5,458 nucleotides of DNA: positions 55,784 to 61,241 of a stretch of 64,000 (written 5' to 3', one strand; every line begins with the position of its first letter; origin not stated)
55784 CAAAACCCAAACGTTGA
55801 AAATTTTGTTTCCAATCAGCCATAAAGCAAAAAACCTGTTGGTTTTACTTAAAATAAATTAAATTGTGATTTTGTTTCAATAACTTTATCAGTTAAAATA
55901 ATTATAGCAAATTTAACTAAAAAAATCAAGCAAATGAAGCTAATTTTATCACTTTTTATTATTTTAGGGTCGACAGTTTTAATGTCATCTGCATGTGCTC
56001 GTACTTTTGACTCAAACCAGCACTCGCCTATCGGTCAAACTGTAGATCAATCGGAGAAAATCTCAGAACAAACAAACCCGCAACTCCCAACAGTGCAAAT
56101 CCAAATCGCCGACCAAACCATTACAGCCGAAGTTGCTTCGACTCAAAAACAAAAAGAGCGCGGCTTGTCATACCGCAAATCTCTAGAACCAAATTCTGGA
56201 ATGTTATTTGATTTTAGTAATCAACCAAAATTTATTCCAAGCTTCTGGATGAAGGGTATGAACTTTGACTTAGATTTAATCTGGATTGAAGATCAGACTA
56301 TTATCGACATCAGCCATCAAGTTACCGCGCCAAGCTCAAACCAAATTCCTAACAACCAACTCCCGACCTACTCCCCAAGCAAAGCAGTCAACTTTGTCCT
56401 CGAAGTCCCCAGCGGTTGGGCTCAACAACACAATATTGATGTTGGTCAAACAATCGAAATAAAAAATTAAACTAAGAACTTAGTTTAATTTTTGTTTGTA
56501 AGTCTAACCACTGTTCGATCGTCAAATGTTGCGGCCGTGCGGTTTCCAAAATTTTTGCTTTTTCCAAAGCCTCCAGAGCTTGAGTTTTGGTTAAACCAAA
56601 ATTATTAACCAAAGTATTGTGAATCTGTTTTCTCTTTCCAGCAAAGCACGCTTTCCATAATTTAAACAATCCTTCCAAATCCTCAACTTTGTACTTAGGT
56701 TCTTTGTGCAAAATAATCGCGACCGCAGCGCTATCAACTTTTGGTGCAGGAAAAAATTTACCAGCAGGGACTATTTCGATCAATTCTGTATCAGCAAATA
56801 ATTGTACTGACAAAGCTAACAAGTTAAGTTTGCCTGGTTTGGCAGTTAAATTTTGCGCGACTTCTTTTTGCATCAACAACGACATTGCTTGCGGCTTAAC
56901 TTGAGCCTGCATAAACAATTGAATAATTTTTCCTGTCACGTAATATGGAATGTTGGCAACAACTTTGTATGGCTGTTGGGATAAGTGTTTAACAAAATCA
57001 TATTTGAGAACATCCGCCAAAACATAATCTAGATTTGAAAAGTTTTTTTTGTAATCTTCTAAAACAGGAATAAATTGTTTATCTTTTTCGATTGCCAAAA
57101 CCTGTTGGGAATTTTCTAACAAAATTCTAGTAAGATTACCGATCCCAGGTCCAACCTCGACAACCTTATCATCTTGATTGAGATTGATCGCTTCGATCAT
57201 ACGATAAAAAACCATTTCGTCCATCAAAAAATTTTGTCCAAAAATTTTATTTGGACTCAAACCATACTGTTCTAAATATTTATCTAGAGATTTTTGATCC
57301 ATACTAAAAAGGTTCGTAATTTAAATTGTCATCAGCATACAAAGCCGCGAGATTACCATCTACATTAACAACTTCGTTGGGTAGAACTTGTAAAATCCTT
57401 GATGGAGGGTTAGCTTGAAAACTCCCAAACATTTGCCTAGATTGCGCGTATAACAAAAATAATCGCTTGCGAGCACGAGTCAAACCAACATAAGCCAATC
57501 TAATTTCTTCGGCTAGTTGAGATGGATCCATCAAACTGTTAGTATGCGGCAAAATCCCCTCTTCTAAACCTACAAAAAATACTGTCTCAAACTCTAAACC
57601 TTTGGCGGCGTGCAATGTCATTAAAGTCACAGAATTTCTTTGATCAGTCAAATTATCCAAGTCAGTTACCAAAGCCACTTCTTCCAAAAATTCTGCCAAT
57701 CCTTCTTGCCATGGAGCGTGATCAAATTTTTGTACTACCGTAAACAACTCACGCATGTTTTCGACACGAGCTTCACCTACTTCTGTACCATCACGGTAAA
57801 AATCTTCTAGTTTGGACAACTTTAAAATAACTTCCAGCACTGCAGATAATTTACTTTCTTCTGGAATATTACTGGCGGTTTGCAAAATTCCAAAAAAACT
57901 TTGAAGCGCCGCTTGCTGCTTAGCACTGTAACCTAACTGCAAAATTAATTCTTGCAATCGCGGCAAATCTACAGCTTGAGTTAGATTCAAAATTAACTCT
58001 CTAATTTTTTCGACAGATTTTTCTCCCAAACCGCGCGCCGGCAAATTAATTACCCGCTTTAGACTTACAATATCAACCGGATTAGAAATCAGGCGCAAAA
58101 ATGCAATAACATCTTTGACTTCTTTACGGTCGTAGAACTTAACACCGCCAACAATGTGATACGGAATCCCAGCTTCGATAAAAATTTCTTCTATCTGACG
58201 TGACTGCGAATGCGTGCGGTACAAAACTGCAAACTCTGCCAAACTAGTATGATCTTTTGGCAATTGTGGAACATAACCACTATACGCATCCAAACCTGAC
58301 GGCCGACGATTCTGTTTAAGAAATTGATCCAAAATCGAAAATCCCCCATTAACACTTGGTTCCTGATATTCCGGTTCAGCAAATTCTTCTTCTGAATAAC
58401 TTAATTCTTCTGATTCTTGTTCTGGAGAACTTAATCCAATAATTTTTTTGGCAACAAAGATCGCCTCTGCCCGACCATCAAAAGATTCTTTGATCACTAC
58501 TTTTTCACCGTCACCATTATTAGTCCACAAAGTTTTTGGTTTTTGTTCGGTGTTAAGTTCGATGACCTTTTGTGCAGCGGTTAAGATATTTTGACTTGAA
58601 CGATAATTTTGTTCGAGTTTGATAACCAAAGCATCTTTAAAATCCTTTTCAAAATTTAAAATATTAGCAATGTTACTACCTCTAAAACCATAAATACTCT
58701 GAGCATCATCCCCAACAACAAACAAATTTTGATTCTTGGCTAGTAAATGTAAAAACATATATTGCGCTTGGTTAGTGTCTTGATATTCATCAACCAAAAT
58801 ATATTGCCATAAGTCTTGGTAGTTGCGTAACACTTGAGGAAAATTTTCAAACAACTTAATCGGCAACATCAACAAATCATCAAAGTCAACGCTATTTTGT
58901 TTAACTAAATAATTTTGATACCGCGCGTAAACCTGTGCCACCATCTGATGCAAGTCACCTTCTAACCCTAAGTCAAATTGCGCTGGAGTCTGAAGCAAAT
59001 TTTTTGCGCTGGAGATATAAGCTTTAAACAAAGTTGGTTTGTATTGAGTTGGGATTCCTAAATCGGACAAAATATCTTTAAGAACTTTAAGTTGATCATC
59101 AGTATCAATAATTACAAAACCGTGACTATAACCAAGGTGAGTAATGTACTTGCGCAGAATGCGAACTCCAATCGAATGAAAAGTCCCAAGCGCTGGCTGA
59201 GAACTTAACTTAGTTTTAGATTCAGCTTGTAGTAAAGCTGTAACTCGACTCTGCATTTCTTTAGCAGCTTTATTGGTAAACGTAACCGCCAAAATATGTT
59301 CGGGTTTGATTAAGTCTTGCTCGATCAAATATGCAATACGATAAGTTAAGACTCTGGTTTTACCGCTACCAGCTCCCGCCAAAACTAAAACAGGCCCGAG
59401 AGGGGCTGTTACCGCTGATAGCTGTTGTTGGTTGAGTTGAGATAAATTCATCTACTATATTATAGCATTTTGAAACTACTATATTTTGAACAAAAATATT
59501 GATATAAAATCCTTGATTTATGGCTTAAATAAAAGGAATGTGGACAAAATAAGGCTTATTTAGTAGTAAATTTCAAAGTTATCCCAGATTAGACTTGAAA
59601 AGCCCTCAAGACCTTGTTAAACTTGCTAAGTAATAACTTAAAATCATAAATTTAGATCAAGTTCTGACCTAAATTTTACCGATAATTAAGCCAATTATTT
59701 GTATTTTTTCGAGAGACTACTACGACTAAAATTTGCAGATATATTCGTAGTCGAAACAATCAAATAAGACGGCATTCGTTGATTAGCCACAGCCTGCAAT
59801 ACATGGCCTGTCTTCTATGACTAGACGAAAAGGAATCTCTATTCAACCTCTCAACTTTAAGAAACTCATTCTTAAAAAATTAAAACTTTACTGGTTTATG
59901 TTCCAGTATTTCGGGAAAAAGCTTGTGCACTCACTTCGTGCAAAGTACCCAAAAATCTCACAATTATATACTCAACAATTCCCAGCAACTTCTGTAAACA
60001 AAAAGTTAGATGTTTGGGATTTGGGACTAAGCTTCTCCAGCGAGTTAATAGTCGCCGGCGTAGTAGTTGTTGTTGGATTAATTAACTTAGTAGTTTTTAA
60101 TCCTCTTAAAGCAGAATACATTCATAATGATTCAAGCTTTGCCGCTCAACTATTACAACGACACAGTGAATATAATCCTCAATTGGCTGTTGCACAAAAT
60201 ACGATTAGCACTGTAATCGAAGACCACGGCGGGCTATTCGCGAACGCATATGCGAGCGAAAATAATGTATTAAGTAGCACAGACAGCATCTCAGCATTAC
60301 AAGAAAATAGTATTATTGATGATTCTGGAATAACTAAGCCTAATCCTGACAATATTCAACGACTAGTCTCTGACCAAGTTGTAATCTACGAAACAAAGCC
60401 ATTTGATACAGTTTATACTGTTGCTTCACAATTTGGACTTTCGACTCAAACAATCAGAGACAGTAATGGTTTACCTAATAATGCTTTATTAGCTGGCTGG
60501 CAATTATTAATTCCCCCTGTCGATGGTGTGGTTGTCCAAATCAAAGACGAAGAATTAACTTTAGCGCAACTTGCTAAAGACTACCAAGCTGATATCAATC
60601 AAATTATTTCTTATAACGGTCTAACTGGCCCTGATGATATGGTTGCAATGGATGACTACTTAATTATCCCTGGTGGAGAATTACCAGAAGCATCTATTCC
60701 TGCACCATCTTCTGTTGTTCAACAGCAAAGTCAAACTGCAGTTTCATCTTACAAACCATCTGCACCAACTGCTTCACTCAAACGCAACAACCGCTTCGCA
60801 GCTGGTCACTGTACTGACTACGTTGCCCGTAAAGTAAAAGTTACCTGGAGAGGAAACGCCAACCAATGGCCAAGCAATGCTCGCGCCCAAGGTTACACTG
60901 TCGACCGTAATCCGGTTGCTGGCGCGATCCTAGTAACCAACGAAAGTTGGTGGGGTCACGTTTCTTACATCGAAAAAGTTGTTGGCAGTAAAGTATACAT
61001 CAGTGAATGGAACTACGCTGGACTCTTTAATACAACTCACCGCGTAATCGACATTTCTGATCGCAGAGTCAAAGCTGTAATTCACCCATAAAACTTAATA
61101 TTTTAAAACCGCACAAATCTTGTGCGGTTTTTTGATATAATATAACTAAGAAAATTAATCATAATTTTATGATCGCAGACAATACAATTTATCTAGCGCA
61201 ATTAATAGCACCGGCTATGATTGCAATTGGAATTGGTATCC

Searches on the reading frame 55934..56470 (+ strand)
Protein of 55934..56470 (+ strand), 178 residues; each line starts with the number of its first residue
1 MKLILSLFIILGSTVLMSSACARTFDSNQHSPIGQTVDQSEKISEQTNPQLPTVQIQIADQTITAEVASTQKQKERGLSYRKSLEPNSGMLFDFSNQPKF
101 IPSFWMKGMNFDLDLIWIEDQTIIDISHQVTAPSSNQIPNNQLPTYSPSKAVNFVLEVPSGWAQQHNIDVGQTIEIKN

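Call 23: search_protein_families(library=pfam, proteins=[window:55934-56470:+])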
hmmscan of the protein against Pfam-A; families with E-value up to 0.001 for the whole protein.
window:55934-56470:+ (178 aa): 1 family
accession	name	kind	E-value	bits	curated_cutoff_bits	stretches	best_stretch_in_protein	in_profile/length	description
PF02643.20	DUF192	-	7.4e-28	97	27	1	63-176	1-96/96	Uncharacterized ACR, COG1430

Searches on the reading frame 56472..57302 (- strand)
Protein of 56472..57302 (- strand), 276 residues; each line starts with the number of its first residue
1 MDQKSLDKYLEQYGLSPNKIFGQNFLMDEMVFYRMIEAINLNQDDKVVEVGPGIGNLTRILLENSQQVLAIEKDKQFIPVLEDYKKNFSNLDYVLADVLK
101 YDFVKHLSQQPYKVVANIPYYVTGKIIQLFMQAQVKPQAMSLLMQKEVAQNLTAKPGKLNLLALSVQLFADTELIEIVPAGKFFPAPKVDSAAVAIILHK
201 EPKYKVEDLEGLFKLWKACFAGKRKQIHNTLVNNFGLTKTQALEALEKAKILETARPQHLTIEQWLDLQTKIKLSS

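Call 23: search_protein_families(library=pfam, proteins=[window:56472-57302:-])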
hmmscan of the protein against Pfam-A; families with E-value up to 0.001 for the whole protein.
window:56472-57302:- (276 aa): 1 family
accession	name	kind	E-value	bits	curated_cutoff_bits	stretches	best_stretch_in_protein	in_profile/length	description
PF00398.26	RrnaAD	-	1.4e-57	195.2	24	1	18-269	5-258/263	Ribosomal RNA adenine dimethylase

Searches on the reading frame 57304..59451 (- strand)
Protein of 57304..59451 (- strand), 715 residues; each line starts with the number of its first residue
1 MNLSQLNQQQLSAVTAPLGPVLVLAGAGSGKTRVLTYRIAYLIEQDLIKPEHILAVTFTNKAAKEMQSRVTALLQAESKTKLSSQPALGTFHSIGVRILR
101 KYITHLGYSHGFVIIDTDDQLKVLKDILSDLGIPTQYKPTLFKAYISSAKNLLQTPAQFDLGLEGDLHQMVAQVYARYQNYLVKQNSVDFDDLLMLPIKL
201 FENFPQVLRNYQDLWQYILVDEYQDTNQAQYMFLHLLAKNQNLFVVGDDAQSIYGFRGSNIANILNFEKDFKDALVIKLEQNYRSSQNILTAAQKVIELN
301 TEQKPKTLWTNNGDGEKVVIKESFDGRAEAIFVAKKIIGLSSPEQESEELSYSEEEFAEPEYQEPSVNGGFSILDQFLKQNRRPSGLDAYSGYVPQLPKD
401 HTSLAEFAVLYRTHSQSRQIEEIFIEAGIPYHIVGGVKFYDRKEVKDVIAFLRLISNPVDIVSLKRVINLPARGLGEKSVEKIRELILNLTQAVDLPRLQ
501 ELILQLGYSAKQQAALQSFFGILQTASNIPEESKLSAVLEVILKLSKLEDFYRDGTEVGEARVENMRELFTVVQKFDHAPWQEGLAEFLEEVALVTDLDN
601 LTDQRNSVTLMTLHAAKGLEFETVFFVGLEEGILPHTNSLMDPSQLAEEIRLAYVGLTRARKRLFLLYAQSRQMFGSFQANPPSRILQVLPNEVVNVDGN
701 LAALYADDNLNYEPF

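Call 23: search_protein_families(library=pfam, proteins=[window:57304-59451:-])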
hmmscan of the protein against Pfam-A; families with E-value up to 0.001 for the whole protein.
window:57304-59451:- (715 aa): 6 families
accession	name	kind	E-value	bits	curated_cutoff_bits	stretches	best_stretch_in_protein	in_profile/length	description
PF00580.27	UvrD-helicase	-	5.1e-89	299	23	1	6-272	1-271/271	UvrD/REP helicase N-terminal domain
PF13361.12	UvrD_C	-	6e-72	243.4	25.6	2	397-670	64-349/350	UvrD-like helicase C-terminal domain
PF13245.12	AAA_19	-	9.4e-22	78.1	25.1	1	12-257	3-134/134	AAA domain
PF01443.25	Viral_helicase1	-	5.3e-08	33.4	21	0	590-666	160-226/228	Viral superfamily 1 RNA helicase core domain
PF13538.12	UvrD_C_2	-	7e-08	32.7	27.4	1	608-666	2-51/52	UvrD-like helicase C-terminal domain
PF13604.12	AAA_30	-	2.3e-05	24.6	27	0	5-71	1-67/191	AAA domain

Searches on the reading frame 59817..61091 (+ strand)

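Call 23: search_protein_families(library=pfam, proteins=[window:59817-61091:+])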
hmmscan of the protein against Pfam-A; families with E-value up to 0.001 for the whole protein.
window:59817-61091:+ (424 aa): 4 families
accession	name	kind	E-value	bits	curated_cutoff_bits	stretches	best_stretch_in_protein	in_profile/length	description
PF01476.26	LysM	-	7.2e-13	48.7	20.9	1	191-233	1-43/43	LysM domain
PF05257.22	CHAP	-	1.9e-12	47.9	26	1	324-399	3-81/81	CHAP domain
PF23446.1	LysM1_NFP_LYK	-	0.00013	23.2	36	0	189-233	6-54/60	NFP/LYK LysM1 domain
PF23473.1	LysM3_LYK4_5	-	0.00042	20.8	29.3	0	194-233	8-47/48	LYK4/5 LysM3 domain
